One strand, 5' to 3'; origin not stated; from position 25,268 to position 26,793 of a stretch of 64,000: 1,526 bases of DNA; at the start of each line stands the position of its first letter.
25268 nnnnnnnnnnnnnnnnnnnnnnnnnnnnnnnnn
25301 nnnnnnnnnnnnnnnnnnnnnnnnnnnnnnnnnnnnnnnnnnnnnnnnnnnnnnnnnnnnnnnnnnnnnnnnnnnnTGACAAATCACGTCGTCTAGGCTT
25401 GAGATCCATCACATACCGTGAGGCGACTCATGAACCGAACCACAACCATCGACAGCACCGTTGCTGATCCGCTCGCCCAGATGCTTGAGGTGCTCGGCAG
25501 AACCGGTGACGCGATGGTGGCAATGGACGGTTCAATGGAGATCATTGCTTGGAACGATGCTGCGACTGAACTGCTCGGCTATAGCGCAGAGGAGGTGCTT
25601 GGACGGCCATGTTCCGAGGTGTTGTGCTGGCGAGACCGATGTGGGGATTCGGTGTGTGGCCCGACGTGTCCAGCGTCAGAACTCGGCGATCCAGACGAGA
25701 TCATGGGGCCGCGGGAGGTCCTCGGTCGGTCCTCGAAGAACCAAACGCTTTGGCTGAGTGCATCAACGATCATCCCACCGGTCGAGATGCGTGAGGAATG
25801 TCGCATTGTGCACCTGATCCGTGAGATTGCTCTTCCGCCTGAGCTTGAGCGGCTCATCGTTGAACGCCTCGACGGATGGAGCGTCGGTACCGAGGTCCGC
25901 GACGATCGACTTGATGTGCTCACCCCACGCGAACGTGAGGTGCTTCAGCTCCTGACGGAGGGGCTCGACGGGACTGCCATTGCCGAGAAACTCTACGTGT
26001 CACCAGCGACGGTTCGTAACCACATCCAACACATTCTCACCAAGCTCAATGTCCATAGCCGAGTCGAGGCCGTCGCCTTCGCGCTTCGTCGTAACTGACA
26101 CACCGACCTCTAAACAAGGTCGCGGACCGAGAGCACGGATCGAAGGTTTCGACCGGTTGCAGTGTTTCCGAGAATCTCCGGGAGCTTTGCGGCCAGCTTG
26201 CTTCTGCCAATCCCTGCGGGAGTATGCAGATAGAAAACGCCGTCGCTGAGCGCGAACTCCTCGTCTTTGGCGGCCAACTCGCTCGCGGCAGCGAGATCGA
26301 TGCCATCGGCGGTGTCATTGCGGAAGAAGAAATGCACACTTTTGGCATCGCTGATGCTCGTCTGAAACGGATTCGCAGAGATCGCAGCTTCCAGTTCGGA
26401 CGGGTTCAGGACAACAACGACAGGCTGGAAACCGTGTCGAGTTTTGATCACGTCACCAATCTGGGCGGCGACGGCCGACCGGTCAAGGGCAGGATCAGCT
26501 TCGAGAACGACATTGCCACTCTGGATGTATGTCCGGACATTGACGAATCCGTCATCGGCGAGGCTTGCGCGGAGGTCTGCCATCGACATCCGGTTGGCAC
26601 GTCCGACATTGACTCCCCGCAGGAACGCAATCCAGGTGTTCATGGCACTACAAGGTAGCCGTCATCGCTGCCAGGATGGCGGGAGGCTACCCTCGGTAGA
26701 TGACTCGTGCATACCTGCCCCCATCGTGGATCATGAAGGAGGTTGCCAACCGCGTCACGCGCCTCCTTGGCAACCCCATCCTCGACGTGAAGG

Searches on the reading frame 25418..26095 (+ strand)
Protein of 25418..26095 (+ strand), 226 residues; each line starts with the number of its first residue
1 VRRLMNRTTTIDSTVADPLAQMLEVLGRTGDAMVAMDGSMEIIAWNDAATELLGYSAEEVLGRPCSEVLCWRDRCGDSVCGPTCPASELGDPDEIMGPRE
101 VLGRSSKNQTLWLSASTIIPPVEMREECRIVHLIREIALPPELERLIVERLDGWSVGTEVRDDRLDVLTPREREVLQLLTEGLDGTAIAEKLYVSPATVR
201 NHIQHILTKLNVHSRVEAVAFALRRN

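Call 7: search_protein_families(library=pfam, proteins=[window:25418-26095:+])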
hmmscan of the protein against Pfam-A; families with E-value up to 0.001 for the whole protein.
window:25418-26095:+ (226 aa): 8 families
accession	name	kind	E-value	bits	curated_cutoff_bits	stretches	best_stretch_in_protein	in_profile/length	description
PF00196.25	GerE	-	2.7e-20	72.2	23.5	1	166-222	1-57/57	Bacterial regulatory proteins, luxR family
PF08281.18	Sigma70_r4_2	-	3.2e-08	33.5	25.7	1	163-210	6-54/54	Sigma-70, region 4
PF00989.32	PAS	-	1.3e-07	32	22.6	1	29-68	10-49/113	PAS fold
PF13426.13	PAS_9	-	2.3e-07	31.5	27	1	33-74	4-41/103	PAS domain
PF13188.13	PAS_8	-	2.8e-05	24.3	21.8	1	31-75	12-53/65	PAS domain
PF08279.18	HTH_11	-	3.3e-05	24.1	25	1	171-210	1-43/55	HTH domain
PF08448.16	PAS_4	-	0.00011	22.8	23.1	1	30-72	5-47/110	PAS fold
PF04545.22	Sigma70_r4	-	0.00014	21.8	24.1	1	165-210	2-48/50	Sigma-70, region 4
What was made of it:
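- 25418..26098 (+): PAS-LuxR regulator, 38 nt downstream of LeuD. GerE and PAS domains (call 7).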

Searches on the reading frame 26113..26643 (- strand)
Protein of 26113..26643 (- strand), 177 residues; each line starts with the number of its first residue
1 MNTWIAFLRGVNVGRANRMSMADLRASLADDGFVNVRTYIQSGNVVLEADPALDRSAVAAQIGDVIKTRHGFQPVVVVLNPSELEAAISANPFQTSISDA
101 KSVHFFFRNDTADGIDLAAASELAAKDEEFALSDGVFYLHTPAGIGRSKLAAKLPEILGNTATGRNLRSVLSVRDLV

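Call 7: search_protein_families(library=pfam, proteins=[window:26113-26643:-])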
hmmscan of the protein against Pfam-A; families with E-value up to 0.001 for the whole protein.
window:26113-26643:- (177 aa): 1 family
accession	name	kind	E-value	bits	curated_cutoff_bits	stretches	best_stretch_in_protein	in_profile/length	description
PF08002.16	DUF1697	-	7.6e-38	130.5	24.4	1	1-138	1-137/137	Protein of unknown function (DUF1697)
